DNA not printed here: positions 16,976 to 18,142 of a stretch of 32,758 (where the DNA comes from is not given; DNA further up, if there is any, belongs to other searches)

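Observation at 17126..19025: PARIS-like split-OLD pair (ABC ATPase + DUF4435/Toprim) in an archaeal chromosome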

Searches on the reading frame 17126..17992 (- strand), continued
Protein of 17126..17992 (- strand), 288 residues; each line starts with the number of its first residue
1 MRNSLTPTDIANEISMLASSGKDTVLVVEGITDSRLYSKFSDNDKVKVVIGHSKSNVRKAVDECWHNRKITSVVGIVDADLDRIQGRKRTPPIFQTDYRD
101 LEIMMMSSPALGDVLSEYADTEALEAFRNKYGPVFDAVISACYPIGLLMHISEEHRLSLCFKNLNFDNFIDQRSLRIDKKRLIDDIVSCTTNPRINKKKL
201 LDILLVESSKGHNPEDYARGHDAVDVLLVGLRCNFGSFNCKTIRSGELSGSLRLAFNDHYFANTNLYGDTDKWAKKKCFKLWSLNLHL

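Call 67: find_encoding_contigs(protein=P0002, flank=8000, max_places=1)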
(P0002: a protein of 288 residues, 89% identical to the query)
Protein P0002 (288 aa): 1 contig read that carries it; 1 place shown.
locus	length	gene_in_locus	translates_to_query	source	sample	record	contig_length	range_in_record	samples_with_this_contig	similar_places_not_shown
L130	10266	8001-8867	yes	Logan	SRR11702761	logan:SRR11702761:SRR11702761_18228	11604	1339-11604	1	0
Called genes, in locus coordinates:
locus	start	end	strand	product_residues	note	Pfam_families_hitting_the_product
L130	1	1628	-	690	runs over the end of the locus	PF13089:PP_kinase_N, PF02503:PP_kinase, PF17941:PP_kinase_C_1, PF13091:PLDc_2 (faint), PF13090:PP_kinase_C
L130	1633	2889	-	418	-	PF00815:Histidinol_dh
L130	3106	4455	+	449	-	PF00070:Pyr_redox (faint), PF01262:AlaDh_PNT_C (faint), PF01266:DAO (faint), PF02254:TrkA_N, PF03435:Sacchrp_dh_NADP (faint), PF03807:F420_oxidored (faint), PF02080:TrkA_C, PF02254:TrkA_N, +2 more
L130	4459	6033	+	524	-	PF02386:TrkH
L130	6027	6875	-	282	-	PF13428:TPR_14 (faint), PF12895:ANAPC3 (faint), PF14559:TPR_19 (faint)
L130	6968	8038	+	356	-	PF02463:SMC_N (faint), PF13476:AAA_23 (weak), PF13304:AAA_21, PF13175:AAA_15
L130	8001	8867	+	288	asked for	PF14491:DUF4435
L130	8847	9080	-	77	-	-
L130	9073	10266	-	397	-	?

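Call 72: search_protein_families(library=phrogs, proteins=[window:17126-17992:-], max_evalue=0.001)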
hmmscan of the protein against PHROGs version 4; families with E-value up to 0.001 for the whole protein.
window:17126-17992:- (288 aa): 1 family
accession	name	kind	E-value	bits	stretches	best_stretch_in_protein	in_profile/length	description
phrog_20954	-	unknown function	7.9e-25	88.8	1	23-269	29-277/285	-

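Call 76: find_encoding_contigs(protein=P0081, flank=7000, max_places=2)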
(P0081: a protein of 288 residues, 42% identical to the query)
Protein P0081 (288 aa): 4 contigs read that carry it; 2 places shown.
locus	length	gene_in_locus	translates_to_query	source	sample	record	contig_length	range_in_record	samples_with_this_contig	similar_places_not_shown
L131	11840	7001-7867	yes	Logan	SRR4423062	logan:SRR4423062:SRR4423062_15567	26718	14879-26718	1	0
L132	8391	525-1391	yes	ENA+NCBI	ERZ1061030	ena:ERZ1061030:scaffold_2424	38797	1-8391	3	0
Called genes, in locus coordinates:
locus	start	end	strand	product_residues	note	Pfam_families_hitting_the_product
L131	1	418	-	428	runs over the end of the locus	PF00815:Histidinol_dh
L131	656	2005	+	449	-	PF01262:AlaDh_PNT_C (weak), PF02254:TrkA_N, PF13241:NAD_binding_7 (faint), PF02080:TrkA_C, PF02254:TrkA_N, PF02080:TrkA_C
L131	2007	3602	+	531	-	PF02386:TrkH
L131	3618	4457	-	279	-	-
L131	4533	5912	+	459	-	-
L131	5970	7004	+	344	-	PF02463:SMC_N (faint), PF13175:AAA_15, PF13304:AAA_21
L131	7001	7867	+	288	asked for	PF14491:DUF4435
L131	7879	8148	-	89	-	PF02609:Exonuc_VII_S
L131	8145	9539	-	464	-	PF13742:tRNA_anti_2, PF01336:tRNA_anti-codon (weak), PF02601:Exonuc_VII_L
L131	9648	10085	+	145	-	PF14539:DUF4442, PF03061:4HBT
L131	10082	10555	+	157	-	-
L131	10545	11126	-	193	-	-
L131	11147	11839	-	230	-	?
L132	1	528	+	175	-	?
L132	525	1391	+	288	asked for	PF14491:DUF4435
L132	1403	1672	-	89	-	PF02609:Exonuc_VII_S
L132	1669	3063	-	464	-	PF13742:tRNA_anti_2, PF01336:tRNA_anti-codon (weak), PF02601:Exonuc_VII_L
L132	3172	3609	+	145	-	PF14539:DUF4442, PF03061:4HBT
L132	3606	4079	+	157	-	-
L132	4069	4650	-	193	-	-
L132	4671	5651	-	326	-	PF13183:Fer4_8 (faint), PF13237:Fer4_10, PF00037:Fer4 (faint), PF12838:Fer4_7 (weak), PF13187:Fer4_9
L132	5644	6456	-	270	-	PF13489:Methyltransf_23 (weak), PF08241:Methyltransf_11, PF08242:Methyltransf_12, PF13649:Methyltransf_25, PF13847:Methyltransf_31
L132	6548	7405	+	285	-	PF10805:DUF2730 (weak), PF23649:FKBP15 (faint)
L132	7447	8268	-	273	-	PF19810:HFX_2341_N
